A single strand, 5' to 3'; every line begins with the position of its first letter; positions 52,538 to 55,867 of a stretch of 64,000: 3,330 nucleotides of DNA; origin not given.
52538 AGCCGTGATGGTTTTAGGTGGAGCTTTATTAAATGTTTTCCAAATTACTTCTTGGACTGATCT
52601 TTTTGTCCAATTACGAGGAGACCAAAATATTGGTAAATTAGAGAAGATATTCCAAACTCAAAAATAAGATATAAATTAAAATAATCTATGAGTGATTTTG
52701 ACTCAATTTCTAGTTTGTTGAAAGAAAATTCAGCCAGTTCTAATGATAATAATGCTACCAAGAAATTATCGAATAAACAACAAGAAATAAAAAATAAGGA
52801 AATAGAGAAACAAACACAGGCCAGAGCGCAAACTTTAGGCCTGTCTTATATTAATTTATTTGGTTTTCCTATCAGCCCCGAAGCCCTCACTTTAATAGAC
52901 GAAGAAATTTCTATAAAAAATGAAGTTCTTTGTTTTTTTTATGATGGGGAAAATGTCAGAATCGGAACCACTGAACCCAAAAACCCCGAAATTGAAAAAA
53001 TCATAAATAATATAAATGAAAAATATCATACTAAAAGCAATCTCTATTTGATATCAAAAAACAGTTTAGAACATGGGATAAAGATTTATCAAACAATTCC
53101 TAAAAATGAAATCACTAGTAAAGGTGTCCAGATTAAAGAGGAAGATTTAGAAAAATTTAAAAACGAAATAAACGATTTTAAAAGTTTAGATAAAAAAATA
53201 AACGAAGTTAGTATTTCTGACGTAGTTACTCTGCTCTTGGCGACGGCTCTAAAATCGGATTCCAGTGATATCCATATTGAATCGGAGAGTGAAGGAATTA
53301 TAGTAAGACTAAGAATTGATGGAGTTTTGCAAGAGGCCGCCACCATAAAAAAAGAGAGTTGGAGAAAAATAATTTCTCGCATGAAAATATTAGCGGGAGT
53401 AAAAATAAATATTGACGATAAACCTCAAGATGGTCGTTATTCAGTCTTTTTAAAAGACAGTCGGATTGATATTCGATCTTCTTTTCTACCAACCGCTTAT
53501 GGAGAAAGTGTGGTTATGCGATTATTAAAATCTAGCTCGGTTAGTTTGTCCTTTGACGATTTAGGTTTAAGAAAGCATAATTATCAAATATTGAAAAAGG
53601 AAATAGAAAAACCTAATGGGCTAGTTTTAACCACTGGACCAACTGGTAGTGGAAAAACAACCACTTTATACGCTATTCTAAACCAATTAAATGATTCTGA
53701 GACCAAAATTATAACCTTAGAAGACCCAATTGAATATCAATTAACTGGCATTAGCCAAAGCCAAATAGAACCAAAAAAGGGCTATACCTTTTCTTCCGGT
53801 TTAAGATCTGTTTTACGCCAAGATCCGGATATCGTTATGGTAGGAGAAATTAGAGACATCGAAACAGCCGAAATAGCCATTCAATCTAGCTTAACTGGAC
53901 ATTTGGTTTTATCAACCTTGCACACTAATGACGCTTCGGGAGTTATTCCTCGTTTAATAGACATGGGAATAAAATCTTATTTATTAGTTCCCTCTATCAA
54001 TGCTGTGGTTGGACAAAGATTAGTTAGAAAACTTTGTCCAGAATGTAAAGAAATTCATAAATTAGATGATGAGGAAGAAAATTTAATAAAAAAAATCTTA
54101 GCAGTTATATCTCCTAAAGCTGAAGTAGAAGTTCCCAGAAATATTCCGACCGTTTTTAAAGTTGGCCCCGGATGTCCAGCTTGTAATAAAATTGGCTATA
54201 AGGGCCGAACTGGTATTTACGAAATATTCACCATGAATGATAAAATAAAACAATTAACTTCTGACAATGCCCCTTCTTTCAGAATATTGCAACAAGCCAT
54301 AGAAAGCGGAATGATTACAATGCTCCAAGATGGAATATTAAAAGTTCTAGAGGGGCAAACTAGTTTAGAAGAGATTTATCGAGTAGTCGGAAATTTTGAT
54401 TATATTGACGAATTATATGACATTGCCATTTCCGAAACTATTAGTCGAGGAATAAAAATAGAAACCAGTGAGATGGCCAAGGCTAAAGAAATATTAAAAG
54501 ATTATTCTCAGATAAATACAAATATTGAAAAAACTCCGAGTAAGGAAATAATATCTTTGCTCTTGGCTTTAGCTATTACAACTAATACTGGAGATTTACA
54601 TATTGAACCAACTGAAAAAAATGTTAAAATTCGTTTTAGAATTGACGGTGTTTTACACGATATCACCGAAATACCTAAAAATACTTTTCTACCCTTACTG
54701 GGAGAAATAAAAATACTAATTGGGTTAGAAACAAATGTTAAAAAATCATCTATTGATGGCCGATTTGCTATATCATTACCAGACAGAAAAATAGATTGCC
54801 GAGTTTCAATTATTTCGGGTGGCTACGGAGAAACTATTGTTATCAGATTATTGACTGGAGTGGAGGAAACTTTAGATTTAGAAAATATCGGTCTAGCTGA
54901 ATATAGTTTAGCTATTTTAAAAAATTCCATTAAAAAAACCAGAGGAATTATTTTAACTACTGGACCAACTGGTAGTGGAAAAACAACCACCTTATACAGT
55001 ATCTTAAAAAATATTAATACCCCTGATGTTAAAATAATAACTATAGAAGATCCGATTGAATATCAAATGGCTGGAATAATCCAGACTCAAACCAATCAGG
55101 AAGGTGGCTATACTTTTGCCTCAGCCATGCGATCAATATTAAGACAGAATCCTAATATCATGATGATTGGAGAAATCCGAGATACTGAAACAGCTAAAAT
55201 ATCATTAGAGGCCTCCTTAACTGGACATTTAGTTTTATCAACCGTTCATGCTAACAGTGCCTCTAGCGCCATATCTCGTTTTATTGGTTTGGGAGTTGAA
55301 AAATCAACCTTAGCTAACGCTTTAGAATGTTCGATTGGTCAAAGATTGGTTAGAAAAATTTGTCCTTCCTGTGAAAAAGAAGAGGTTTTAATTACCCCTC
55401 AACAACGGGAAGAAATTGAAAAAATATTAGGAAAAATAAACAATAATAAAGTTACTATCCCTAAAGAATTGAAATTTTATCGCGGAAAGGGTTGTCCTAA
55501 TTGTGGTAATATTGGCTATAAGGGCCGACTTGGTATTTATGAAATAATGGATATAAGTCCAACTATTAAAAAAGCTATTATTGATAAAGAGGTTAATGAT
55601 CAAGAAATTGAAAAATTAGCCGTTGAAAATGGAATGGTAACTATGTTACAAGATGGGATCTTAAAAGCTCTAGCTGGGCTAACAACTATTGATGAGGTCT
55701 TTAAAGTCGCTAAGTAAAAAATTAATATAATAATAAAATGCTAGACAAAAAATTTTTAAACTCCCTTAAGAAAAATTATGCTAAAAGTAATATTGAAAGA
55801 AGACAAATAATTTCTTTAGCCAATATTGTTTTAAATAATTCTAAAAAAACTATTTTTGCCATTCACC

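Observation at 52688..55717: Covalently duplicated PilB/GspE secretion ATPase (two complete motor modules in one polypeptide)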

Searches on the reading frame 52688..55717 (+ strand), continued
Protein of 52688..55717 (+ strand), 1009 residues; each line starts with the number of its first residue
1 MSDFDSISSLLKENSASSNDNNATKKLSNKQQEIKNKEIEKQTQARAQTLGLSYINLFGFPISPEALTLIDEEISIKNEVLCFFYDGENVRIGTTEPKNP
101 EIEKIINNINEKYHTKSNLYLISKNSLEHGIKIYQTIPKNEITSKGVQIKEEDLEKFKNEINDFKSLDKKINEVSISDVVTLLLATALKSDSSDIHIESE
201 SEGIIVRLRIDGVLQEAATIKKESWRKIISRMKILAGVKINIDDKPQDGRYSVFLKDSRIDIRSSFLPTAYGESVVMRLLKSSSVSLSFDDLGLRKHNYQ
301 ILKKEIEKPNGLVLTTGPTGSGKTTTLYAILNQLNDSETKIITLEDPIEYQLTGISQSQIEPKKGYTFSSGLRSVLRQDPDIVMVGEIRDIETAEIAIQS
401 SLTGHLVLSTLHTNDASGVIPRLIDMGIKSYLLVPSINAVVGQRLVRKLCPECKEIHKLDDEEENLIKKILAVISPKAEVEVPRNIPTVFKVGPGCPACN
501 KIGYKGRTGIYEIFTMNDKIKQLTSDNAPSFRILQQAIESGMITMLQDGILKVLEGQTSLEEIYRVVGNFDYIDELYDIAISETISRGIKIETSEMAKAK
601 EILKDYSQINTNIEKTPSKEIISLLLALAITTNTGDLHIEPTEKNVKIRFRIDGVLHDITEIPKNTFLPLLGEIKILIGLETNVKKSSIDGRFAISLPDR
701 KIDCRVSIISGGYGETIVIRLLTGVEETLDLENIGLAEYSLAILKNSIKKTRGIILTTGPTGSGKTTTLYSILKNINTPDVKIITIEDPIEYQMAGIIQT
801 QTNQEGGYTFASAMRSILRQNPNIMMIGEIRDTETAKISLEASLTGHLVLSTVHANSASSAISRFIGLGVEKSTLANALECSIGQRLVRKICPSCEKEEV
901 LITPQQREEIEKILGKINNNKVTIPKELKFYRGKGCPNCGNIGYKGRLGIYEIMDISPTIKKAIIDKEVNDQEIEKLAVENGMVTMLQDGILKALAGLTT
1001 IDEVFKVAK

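Call 83: search_protein_families(library=pfam, proteins=[P0139, P0126, P0130], max_evalue=0.01)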
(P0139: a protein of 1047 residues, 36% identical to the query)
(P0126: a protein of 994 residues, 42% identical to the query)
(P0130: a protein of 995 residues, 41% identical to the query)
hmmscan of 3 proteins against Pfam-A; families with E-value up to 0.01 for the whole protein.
P0139 (1047 aa): 22 families
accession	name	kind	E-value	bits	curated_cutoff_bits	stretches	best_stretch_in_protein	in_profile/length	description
PF00437.27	T2SSE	-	3.3e-236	783.3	24.9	2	661-1042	6-370/370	Type II/IV secretion system protein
PF00482.28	T2SSF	-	5.4e-22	78.5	25.2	2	118-203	2-88/125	Type II secretion system (T2SS), protein F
PF13401.12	AAA_22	-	3.1e-06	28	27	0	798-840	6-48/130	AAA domain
PF25199.1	nSTAND_NTPase5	-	1.3e-05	25.5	34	0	361-389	38-66/145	Novel STAND NTPase 5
PF20720.3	nSTAND3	-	1.6e-05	25.1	27.2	0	363-394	16-48/155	Novel STAND NTPase 3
PF13191.12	AAA_16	-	2e-05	25.6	32.6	0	354-396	10-60/167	AAA ATPase domain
PF13173.12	AAA_14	-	5.1e-05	23.7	27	0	799-837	4-43/129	AAA domain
PF02492.25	cobW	-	7e-05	22.9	20.7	0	800-824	3-27/180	CobW/HypB/UreG, nucleotide-binding domain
PF13555.12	AAA_29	-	0.00015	21.9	27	0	362-381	20-39/61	P-loop containing region of AAA domain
PF13604.12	AAA_30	-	0.00018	21.7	27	0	787-828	8-49/191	AAA domain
PF01637.24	ATPase_2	-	0.00021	21.6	33.2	0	796-823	19-46/225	ATPase domain predominantly from Archaea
PF00005.33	ABC_tran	-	0.00022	22.3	25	0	800-832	14-45/137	ABC transporter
PF13476.12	AAA_23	-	0.00024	22.2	27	0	798-816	20-38/201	AAA domain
PF05729.18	NACHT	-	0.00062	20.1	26.7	0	799-821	2-24/167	NACHT domain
PF13481.12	AAA_25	-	0.0012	18.9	27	0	799-818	35-54/195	AAA domain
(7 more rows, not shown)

P0126 (994 aa): 24 families
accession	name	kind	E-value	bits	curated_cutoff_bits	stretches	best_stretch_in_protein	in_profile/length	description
PF00437.27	T2SSE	-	9.5e-222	735.7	24.9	2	158-547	9-369/370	Type II/IV secretion system protein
PF25199.1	nSTAND_NTPase5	-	3e-09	37.3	34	1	280-339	24-85/145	Novel STAND NTPase 5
PF13401.12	AAA_22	-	1.1e-07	32.6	27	0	295-333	4-42/130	AAA domain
PF20720.3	nSTAND3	-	4.5e-06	26.9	27.2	0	296-335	17-56/155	Novel STAND NTPase 3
PF00004.35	AAA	-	1.3e-05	26.1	21.2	0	731-760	2-28/131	ATPase family associated with various cellular activities (AAA)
PF13604.12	AAA_30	-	1.5e-05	25.3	27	0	718-759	9-50/191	AAA domain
PF04851.21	ResIII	-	2.6e-05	24.6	22.5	0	717-753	13-49/164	Type III restriction enzyme, res subunit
PF02492.25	cobW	-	6.9e-05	22.9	20.7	0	300-329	4-34/180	CobW/HypB/UreG, nucleotide-binding domain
PF13173.12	AAA_14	-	7.4e-05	23.2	27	0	299-340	5-47/129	AAA domain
PF13555.12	AAA_29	-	7.8e-05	22.8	27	0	726-747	21-42/61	P-loop containing region of AAA domain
PF05157.20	MshEN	-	8.2e-05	23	23.1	1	29-111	2-83/90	MshEN domain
PF00270.35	DEAD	-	0.00015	22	26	0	299-328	17-49/167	DEAD/DEAH box helicase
PF12775.13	AAA_7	-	0.00032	20.7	25.8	0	299-330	36-67/181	P-loop containing dynein motor region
PF13191.12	AAA_16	-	0.00036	21.5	32.6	0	291-326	18-54/167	AAA ATPase domain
PF06414.18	Zeta_toxin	-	0.00039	20.4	22.3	0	730-758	19-46/199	Zeta toxin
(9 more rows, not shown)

P0130 (995 aa): 26 families (the best 25 are shown)
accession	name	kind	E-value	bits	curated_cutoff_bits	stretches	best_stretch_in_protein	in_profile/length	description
PF00437.27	T2SSE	-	3.8e-220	730.4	24.9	2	596-974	12-370/370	Type II/IV secretion system protein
PF25199.1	nSTAND_NTPase5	-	8.5e-08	32.6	34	1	723-768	38-84/145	Novel STAND NTPase 5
PF13173.12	AAA_14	-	2e-07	31.5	27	0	728-812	4-81/129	AAA domain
PF13401.12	AAA_22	-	3.9e-07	30.9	27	0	726-759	5-38/130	AAA domain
PF20720.3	nSTAND3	-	2.6e-06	27.7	27.2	0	297-334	17-54/155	Novel STAND NTPase 3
PF13191.12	AAA_16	-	4.3e-06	27.8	32.6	0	292-363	18-85/167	AAA ATPase domain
PF02399.21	Herpes_ori_bp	-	1.3e-05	24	20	0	727-758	50-82/820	Origin of replication binding protein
PF02492.25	cobW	-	1.6e-05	25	20.7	0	729-759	3-34/180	CobW/HypB/UreG, nucleotide-binding domain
PF13604.12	AAA_30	-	2.1e-05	24.8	27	0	723-759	15-51/191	AAA domain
PF00005.33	ABC_tran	-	6.7e-05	24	25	0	730-805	15-79/137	ABC transporter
PF12775.13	AAA_7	-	8.7e-05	22.6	25.8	0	722-759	29-66/181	P-loop containing dynein motor region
PF13555.12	AAA_29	-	0.00011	22.2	27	0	725-743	21-39/61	P-loop containing region of AAA domain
PF03215.21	Rad17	-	0.00013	22.4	23.8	0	281-327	31-74/186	Rad17 P-loop domain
PF01580.24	FtsK_SpoIIIE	-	0.00015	21.8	24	0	717-748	31-61/221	FtsK/SpoIIIE family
PF10412.15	TrwB_AAD_bind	-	0.00064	19.2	20.5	0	727-758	16-47/387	Type IV secretion-system coupling protein DNA-binding domain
PF05157.20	MshEN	-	0.0035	17.7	23.1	1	31-115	2-85/90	MshEN domain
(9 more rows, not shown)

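Call 90: find_encoding_contigs(protein=P0130, flank=8000, max_places=1)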
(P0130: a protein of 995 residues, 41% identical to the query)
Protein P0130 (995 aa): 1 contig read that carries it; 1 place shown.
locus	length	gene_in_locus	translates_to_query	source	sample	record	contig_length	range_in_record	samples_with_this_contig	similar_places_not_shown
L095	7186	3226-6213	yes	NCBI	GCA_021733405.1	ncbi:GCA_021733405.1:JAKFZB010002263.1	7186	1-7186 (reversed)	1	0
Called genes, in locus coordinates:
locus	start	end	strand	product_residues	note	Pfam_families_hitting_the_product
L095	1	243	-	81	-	?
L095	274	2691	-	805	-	PF02739:5_3_exonuc_N, PF01367:5_3_exonuc, PF00476:DNA_pol_A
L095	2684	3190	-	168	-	PF02367:TsaE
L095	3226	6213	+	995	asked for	PF00437:T2SSE, PF20720:nSTAND3 (faint), PF02399:Herpes_ori_bp (faint), PF25199:nSTAND_NTPase5 (faint), PF02492:cobW (faint), PF13173:AAA_14 (faint), PF13401:AAA_22 (faint), PF00437:T2SSE, +1 more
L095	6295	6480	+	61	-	-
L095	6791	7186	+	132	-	?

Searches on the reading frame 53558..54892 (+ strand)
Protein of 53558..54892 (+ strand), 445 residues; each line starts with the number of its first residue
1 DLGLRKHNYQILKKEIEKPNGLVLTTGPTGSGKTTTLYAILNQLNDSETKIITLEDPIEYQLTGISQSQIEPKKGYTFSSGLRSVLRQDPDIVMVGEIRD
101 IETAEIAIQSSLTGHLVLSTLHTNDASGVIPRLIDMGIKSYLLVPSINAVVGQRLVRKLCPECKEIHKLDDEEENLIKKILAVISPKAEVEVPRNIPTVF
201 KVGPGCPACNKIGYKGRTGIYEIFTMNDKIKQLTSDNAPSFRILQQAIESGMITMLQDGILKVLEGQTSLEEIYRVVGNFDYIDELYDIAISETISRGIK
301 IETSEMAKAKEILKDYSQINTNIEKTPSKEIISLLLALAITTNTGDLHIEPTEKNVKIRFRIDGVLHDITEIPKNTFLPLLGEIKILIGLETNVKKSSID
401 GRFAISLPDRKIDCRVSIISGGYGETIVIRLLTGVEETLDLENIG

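Call 79: predict_structure(alignment_id=A3)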
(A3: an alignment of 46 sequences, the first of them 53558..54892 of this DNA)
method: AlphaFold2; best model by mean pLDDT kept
length: 445 residues; sequences in the alignment: 46
mean_pLDDT: 79.5   pTM: 0.62
mean pLDDT of the five models: 79.5, 79.5, 75.4, 74.6, 68.4
residues with pLDDT >= 90: 86; 70-90: 272; 50-70: 55; < 50: 32
segments of 3 or more residues with pLDDT < 50: 56-70, 292-296, 435-445
pLDDT, mean of each block of 10 residues (from residue 1): 77 82 76 65 68 54 43 59 66 77 83 85 73 83 87 90 96 89 84 87 94 91 87 82 85 92 95 86 77 56 87 81 77 90 88 92 85 87 83 81 80 85 89 49 36
secondary structure, 60 per line:
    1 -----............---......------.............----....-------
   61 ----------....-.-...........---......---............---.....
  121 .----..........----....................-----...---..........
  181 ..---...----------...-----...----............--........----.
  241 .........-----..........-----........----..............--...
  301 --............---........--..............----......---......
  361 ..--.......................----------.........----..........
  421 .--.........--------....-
elements in order: H6-17 E21-26 H33-45 E50-53 H78-88 E92-97 H101-112 E116-121 H126-135 H140-146 E147-159 E165-167 H171-182 E199-201 E214-225 H228-235 H240-249 H255-264 H270-277 H282-295 E298-300 H303-314 H318-325 H328-341 E346-351 E355-362 E365-373 H374-387 E398-406 E411-421 E424-432 H441-444
